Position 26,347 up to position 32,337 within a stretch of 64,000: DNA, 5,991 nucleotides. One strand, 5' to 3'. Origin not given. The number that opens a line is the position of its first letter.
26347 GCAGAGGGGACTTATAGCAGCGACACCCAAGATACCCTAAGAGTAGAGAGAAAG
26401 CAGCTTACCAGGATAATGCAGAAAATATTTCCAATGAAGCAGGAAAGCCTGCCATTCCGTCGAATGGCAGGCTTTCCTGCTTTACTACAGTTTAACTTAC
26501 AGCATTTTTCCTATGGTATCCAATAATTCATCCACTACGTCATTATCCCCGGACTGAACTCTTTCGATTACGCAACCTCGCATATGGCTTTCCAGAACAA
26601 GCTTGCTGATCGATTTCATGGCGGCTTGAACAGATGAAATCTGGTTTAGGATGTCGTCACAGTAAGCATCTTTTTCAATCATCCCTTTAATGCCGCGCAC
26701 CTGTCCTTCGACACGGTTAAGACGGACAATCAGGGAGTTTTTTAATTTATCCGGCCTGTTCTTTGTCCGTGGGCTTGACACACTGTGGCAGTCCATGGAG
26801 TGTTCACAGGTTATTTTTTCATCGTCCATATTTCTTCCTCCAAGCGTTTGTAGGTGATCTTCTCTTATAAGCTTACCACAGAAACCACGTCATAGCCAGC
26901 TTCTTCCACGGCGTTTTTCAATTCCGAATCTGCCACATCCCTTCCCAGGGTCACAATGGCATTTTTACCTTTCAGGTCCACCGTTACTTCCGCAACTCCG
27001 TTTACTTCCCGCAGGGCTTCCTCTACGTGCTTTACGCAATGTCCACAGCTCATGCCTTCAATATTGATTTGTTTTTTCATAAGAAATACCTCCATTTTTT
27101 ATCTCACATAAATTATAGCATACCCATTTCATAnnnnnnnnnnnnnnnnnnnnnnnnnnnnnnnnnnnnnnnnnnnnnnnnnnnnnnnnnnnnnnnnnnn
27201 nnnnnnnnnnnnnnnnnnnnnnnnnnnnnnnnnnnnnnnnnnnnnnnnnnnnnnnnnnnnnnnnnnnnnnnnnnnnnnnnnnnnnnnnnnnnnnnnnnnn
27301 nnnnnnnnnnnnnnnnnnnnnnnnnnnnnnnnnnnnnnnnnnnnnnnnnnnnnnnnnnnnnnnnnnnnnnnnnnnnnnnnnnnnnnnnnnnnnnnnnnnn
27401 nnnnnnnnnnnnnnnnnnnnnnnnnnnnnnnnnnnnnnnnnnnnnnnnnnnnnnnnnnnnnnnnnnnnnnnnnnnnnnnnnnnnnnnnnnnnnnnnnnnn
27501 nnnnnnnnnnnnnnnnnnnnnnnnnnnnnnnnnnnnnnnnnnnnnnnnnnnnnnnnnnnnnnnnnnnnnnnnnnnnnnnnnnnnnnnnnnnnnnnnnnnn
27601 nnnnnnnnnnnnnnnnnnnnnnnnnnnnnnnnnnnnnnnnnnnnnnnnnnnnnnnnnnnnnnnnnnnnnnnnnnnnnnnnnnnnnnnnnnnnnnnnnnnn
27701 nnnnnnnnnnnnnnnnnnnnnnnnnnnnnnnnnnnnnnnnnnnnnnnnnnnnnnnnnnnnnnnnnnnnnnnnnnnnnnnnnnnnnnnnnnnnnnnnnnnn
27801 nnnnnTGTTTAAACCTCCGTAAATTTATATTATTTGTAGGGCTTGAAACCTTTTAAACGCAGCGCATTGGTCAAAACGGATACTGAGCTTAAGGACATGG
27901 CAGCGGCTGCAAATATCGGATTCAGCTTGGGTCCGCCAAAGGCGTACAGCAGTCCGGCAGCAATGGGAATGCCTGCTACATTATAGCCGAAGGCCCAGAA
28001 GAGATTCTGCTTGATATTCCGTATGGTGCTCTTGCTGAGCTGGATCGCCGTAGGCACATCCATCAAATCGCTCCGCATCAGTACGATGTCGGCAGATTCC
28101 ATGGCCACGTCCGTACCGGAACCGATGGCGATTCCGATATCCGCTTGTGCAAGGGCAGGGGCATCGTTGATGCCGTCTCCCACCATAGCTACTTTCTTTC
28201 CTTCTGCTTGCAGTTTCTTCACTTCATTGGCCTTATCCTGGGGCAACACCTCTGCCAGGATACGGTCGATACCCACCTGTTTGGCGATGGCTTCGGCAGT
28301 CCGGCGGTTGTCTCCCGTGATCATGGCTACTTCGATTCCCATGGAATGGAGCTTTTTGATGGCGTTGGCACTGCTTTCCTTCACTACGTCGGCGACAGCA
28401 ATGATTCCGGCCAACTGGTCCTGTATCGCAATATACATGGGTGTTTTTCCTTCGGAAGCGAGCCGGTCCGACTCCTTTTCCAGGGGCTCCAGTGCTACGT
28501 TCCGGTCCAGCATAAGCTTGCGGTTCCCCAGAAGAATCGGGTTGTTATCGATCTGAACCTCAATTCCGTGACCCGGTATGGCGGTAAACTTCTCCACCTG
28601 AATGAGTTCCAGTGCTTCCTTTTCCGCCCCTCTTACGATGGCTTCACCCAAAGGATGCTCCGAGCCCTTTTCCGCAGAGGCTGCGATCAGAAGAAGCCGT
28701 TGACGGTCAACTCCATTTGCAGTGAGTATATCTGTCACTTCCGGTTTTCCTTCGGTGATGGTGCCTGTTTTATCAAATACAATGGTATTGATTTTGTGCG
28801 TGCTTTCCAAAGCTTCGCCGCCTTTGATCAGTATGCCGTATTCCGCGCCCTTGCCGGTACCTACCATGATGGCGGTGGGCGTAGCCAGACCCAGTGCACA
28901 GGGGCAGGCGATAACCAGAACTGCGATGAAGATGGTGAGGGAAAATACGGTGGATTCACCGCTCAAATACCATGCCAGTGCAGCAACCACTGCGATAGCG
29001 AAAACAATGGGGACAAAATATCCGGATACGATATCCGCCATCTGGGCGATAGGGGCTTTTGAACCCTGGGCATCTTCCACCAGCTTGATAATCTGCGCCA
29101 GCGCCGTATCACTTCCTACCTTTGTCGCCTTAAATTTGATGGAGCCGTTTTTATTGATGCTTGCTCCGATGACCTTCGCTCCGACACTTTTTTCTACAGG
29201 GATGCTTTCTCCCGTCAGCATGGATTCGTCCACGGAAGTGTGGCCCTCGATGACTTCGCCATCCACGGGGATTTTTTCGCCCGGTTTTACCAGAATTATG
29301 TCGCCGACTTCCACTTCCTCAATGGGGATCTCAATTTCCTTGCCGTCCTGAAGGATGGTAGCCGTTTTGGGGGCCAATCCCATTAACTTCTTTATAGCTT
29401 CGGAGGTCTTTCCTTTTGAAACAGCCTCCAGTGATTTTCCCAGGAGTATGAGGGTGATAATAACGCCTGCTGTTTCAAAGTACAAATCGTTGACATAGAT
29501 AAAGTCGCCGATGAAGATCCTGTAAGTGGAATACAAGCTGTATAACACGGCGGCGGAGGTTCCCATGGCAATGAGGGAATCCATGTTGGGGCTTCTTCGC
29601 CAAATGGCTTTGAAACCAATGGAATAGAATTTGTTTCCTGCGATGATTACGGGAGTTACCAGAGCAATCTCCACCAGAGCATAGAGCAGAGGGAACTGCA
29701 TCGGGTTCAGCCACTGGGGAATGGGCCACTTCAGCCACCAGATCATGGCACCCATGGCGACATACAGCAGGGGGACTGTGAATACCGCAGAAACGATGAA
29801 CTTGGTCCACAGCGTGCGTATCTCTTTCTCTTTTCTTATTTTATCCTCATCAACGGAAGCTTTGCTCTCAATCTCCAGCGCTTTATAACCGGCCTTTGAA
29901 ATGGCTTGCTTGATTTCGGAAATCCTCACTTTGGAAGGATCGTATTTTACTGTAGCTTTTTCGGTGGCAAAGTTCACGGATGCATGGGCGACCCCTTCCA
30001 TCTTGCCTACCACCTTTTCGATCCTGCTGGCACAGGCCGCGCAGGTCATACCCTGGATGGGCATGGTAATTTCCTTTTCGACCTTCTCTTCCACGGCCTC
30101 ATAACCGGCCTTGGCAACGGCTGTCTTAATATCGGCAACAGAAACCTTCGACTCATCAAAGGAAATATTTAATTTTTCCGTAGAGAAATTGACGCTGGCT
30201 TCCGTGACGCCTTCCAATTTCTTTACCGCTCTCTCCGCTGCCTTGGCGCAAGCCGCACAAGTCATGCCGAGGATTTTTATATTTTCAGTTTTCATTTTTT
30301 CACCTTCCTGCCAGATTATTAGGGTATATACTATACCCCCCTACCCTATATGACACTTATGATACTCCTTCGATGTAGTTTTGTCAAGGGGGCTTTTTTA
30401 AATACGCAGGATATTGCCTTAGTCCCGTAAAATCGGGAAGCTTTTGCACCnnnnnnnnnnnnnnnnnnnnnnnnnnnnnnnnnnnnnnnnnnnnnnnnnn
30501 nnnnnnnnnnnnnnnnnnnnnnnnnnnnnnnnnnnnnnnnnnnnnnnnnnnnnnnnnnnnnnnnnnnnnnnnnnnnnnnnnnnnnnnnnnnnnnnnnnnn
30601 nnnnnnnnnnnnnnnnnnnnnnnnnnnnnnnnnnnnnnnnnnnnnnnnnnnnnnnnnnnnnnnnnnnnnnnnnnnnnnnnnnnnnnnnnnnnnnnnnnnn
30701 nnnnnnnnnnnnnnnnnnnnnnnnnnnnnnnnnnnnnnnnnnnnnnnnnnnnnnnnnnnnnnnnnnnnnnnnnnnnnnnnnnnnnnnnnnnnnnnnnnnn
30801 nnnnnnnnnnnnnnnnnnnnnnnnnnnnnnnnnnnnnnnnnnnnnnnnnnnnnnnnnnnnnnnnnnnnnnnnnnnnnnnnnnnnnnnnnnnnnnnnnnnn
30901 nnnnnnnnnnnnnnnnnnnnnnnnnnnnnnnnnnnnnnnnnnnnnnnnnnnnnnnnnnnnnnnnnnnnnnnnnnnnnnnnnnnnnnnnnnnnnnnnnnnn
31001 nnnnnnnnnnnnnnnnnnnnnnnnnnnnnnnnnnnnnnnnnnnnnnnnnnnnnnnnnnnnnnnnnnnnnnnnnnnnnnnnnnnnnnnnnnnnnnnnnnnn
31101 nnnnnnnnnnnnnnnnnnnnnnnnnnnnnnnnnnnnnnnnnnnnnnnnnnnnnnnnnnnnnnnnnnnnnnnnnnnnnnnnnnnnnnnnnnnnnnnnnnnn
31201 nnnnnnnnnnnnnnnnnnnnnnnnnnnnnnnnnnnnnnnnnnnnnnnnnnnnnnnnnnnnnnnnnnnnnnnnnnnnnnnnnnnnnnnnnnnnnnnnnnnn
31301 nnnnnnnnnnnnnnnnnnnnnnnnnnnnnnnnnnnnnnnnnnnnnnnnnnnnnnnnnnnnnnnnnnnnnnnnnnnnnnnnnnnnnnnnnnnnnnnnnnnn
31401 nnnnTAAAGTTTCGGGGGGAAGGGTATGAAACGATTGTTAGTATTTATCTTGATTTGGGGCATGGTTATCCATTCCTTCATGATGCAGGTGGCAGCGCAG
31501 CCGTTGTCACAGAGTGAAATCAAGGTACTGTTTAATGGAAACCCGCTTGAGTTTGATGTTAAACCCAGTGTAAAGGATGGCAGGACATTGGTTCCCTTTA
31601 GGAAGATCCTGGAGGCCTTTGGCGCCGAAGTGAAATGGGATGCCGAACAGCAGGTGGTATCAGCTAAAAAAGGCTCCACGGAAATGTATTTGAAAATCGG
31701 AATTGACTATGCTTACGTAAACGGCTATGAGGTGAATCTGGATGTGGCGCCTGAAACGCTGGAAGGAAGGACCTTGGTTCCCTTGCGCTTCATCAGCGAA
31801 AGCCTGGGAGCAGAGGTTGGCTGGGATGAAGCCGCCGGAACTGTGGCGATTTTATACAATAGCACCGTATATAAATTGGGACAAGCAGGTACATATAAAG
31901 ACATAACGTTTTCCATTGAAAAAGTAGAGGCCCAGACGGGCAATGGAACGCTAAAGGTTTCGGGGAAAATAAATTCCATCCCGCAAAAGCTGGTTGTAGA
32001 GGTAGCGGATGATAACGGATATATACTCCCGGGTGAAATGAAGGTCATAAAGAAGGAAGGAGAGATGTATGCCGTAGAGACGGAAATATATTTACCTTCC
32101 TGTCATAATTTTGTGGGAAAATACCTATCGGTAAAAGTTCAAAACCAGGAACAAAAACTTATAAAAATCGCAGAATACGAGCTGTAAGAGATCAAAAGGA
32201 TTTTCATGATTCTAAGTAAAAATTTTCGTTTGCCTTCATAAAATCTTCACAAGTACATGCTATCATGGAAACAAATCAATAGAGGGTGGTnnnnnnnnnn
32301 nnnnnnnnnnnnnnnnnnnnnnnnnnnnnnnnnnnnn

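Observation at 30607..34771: Unusual copper-island cargo: paired Cys4 membrane proteins and an HMA-DsbD_2-cupredoxin fusion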

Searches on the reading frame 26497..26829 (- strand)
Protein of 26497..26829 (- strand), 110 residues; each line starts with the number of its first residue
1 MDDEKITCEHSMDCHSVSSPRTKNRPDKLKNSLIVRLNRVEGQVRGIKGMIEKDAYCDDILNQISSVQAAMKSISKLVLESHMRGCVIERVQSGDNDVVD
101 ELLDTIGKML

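Call 3: search_protein_families(library=pfam, proteins=[window:26497-26829:-], max_evalue=0.01)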
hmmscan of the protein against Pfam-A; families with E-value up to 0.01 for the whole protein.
window:26497-26829:- (110 aa): 1 family
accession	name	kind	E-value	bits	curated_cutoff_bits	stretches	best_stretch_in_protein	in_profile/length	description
PF02583.22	Trns_repr_metal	-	5.7e-28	97.6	22.8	1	30-107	2-77/78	Metal-sensitive transcriptional repressor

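Call 4: search_protein_families(library=ncbifam, proteins=[window:26497-26829:-], max_evalue=0.01)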
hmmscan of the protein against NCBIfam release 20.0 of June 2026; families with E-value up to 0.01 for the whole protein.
window:26497-26829:- (110 aa): 3 families
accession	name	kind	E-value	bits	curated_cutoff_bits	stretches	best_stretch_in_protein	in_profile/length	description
NF052430.1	repress_RicR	exception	1.7e-19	70.2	175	1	30-101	8-79/93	copper-sensing transcriptional repressor RicR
NF008464.0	PRK11352.1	equivalog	8.9e-11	42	133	1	30-98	8-75/91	formaldehyde-responsive transcriptional repressor FrmR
NF011613.0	PRK15039.1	equivalog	1.7e-08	35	138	1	30-108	8-83/90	Ni(II)/Co(II)-binding transcriptional repressor RcnR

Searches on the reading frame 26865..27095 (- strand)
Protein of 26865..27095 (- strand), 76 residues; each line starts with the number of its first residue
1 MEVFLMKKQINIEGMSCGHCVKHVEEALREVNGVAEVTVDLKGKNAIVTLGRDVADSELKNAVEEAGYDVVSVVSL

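Call 3: search_protein_families(library=pfam, proteins=[window:26865-27095:-], max_evalue=0.01)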
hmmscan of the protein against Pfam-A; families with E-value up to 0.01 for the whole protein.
window:26865-27095:- (76 aa): 3 families
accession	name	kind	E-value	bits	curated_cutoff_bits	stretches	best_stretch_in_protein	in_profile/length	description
PF00403.32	HMA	-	1.4e-17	64.3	24.8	1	10-69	2-62/62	Heavy-metal-associated domain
PF01206.22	TusA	-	0.006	16.8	28.6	0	8-72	1-56/70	Sulfurtransferase TusA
PF19803.4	DUF6286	-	0.0081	17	35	1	20-66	40-87/108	Family of unknown function (DUF6286)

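Call 4: search_protein_families(library=ncbifam, proteins=[window:26865-27095:-], max_evalue=0.01)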
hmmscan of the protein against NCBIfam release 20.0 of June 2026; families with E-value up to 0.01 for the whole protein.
window:26865-27095:- (76 aa): 15 families
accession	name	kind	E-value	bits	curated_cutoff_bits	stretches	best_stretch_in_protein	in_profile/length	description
NF047957.1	CopZ_AFE_1862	equivalog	3.6e-21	75.3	85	1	9-70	2-61/62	CopZ family metallochaperone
NF033795.1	chaper_CopZ_Bs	exception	3.5e-19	68.7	91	1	8-71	2-66/66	copper chaperone CopZ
NF033794.2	chaper_CopZ_Eh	exception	5.2e-19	68.1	95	1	7-69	1-64/68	copper chaperone CopZ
TIGR00003.1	TIGR00003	subfamily_domain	1.9e-17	63.2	62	1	7-71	1-66/66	copper ion binding protein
NF010311.1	PRK13748.1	subfamily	1.4e-12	47.3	600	1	9-70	2-63/560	mercury(II) reductase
NF033556.1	MerTP_fusion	equivalog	3.2e-12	46.4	180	1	6-70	120-185/186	mercuric transport protein MerTP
NF033781.1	chaper_CopP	exception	5.5e-12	45.7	112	1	7-70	1-64/65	copper-binding metallochaperone CopP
NF007952.0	PRK10671.1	equivalog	2.8e-11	42.4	1316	1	8-70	105-165/838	copper-exporting P-type ATPase CopA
TIGR02052.1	MerP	equivalog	9e-10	38.9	92.55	1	10-69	27-87/92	mercury resistance system periplasmic binding protein MerP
NF045683.1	MerT_CopZ_Se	exception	1.6e-09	37.6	375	1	10-70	166-227/235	MerT/CopZ fusion-like heavy metal transport selenoprotein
NF041115.1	UxxU_metal_bind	equivalog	4.6e-09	36.3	95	1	9-68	7-67/74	metal-binding (seleno)protein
NF033775.1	P_type_ZntA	exception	7.9e-09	34.3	1240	1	9-71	51-112/732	Zn(II)/Cd(II)/Pb(II) translocating P-type ATPase ZntA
NF008262.1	PRK11033.1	equivalog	8.5e-08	31.1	1005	1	8-72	43-106/731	zinc/cadmium/mercury/lead-transporting ATPase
NF033553.1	MerP_Gpos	exception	0.00018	21.4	110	1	12-69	51-110/112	mercury resistance system substrate-binding protein MerP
NF047536.1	Cu_chaper_CsoZ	equivalog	0.0016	18.8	77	1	7-49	2-44/66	putative copper chaperone CsoZ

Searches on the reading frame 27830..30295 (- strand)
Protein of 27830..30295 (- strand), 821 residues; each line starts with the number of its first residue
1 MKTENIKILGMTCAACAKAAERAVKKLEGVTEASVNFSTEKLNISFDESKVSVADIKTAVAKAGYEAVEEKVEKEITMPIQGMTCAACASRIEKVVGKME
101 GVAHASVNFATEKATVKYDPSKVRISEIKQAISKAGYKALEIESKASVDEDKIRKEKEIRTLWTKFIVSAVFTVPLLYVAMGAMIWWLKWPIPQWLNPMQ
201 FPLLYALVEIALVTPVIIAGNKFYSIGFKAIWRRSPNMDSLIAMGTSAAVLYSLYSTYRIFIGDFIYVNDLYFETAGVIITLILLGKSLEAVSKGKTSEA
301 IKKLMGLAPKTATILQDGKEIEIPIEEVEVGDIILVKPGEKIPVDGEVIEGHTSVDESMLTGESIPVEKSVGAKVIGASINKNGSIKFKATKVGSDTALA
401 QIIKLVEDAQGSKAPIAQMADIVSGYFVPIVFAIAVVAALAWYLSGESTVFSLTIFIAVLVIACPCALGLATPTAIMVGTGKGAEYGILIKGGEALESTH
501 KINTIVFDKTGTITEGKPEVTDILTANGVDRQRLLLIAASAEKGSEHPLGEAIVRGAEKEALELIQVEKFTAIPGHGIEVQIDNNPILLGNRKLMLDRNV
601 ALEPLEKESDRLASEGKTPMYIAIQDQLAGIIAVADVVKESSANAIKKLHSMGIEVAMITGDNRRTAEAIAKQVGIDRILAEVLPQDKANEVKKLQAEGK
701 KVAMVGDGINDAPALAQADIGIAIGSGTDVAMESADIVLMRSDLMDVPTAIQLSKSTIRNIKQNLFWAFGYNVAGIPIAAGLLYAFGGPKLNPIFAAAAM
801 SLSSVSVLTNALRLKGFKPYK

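Call 3: search_protein_families(library=pfam, proteins=[window:27830-30295:-], max_evalue=0.01)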
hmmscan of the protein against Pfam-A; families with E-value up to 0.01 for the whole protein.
window:27830-30295:- (821 aa): 8 families
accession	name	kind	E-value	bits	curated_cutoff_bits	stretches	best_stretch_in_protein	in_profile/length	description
PF00122.25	E1-E2_ATPase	-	1.8e-62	210.5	28.1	1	307-484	2-179/181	E1-E2 ATPase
PF00702.32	Hydrolase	-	2.1e-42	146.2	26.4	1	502-719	1-191/191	haloacid dehalogenase-like hydrolase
PF00403.32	HMA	-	5.1e-38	129.7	24.8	2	78-138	2-62/62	Heavy-metal-associated domain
PF08282.18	Hydrolase_3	-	1e-08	35.7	20.9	1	693-739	197-243/255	haloacid dehalogenase-like hydrolase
PF19803.4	DUF6286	-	9.9e-06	26.4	35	0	9-70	33-94/108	Family of unknown function (DUF6286)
PF12710.13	HAD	-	1.9e-05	25.6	27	1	637-715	85-188/189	haloacid dehalogenase-like hydrolase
PF19991.5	HMA_2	-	0.00015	22.1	30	0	17-64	32-79/154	Heavy metal associated domain 2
PF13419.12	HAD_2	-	0.00032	21.3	23.8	1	643-719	85-172/178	Haloacid dehalogenase-like hydrolase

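Call 4: search_protein_families(library=ncbifam, proteins=[window:27830-30295:-], max_evalue=0.01)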
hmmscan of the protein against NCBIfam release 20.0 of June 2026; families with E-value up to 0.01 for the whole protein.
window:27830-30295:- (821 aa): 44 families (the best 25 are shown)
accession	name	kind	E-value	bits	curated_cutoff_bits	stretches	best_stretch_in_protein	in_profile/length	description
NF007952.0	PRK10671.1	equivalog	5.2e-219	729.5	1316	2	73-820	102-837/838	copper-exporting P-type ATPase CopA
TIGR01525.1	ATPase-IB_hvy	subfamily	1.1e-206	688.1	346.25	1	238-814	1-560/560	heavy metal translocating P-type ATPase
TIGR01511.1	ATPase-IB1_Cu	subfamily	1.1e-193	645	397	1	219-815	1-542/542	copper-translocating P-type ATPase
NF008262.1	PRK11033.1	equivalog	9.5e-155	516.9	1005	3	275-814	197-727/731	zinc/cadmium/mercury/lead-transporting ATPase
NF033775.1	P_type_ZntA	exception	6.4e-139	464.4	1240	3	275-814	202-728/732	Zn(II)/Cd(II)/Pb(II) translocating P-type ATPase ZntA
TIGR01512.1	ATPase-IB2_Cd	subfamily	7.5e-131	437.2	313.5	2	275-591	20-303/494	cadmium family heavy metal-translocating P-type ATPase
TIGR01494.1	ATPase_P-type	subfamily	5.3e-105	351.6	62.3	1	278-784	1-465/478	HAD-IC family P-type ATPase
TIGR01497.1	kdpB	equivalog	2.4e-77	260.5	527.9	1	278-755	72-564/675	potassium-transporting ATPase subunit KdpB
TIGR01647.1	ATPase-IIIA_H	equivalog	9.2e-63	212.6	615.5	2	273-678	55-483/755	plasma-membrane proton-efflux P-type ATPase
NF010609.0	PRK14010.1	equivalog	3.9e-61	207.1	1323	1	278-743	70-547/673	K(+)-transporting ATPase subunit B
TIGR01517.1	ATPase-IIB_Ca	equivalog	5.9e-44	150.4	507.05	3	276-530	122-388/882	calcium-translocating P-type ATPase, PMCA-type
TIGR01522.1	ATPase-IIA2_Ca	equivalog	1.2e-42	145.7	798.3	3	679-778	567-667/854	calcium-transporting P-type ATPase, PMR1-type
TIGR01524.1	ATPase-IIIB_Mg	equivalog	8e-38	129.9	610.75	3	679-763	582-666/867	magnesium-translocating P-type ATPase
NF011702.0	PRK15122.1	subfamily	1.1e-37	129.4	975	3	679-765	621-707/907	magnesium-translocating P-type ATPase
TIGR01106.1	ATPase-IIC_X-K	subfamily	1.8e-37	128.8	946.1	3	269-526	102-368/997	Na,H/K antiporter P-type ATPase subunit alpha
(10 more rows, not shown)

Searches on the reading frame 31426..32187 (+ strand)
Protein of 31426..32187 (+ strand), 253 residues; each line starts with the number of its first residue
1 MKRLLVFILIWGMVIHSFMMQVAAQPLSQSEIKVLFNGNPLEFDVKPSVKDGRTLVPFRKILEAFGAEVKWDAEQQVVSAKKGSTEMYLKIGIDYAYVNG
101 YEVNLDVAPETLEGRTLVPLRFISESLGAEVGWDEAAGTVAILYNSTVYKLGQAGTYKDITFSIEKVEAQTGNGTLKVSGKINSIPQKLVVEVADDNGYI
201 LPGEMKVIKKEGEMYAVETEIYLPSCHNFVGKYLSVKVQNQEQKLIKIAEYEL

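Call 3: search_protein_families(library=pfam, proteins=[window:31426-32187:+], max_evalue=0.01)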
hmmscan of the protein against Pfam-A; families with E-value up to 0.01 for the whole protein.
window:31426-32187:+ (253 aa): 2 families
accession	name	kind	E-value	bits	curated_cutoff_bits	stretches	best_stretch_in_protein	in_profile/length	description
PF07833.16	Cu_amine_oxidN1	-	2e-40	137.5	24.2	1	36-142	2-108/108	Copper amine oxidase N-terminal domain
PF18564.7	Glyco_hydro_5_C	-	0.0086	17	22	0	210-242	30-60/87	Glycoside hydrolase family 5 C-terminal domain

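Call 4: search_protein_families(library=ncbifam, proteins=[window:31426-32187:+], max_evalue=0.01)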
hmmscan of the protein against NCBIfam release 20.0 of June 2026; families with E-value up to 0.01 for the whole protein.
window:31426-32187:+ (253 aa): 1 family
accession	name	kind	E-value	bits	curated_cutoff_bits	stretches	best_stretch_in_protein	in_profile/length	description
NF011285.0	PRK14696.1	equivalog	1e-06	27.2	1278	1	54-127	36-109/757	primary-amine oxidase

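Call 59: search_protein_families(library=ncbifam, proteins=[window:31426-32187:+], max_evalue=1e-10)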
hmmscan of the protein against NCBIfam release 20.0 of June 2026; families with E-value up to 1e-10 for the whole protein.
window:31426-32187:+ (253 aa): 0 families
